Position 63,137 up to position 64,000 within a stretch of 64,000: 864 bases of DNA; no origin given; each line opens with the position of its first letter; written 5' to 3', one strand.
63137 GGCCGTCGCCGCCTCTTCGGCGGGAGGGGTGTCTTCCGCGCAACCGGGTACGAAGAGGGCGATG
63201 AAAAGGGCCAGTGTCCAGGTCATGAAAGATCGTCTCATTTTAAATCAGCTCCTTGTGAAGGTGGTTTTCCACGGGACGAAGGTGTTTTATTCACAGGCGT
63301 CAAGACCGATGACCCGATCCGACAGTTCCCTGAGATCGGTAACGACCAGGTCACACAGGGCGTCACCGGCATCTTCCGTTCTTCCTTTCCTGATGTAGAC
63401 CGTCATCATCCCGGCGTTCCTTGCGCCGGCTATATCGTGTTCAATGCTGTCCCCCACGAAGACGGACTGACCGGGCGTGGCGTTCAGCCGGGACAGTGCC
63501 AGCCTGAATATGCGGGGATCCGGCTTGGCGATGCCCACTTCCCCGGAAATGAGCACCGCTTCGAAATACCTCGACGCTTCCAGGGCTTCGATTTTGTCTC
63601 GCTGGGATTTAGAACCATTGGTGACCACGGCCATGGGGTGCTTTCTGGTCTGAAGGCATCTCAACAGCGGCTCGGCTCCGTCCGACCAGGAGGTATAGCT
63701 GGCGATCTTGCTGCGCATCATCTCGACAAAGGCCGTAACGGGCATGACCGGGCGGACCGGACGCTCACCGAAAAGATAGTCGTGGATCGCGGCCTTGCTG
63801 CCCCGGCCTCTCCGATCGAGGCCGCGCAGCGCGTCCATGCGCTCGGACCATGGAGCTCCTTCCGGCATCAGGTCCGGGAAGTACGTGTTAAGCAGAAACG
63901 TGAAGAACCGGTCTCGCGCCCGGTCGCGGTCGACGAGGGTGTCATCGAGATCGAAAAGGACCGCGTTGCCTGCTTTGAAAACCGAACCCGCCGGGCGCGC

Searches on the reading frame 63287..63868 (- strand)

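Call 82: search_protein_families(library=pfam, proteins=[window:63287-63868:-], max_evalue=0.001)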
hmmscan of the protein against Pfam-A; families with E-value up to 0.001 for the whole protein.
window:63287-63868:- (193 aa): 3 families
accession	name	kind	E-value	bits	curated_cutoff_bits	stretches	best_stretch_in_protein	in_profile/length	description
PF00702.32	Hydrolase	-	5.7e-20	73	26.4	1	62-153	100-191/191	haloacid dehalogenase-like hydrolase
PF13419.12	HAD_2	-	2.3e-19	70.6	23.8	1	46-157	64-176/178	Haloacid dehalogenase-like hydrolase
PF13242.12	Hydrolase_like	-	2.8e-15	56.4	22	1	114-182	3-75/75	HAD-hyrolase-like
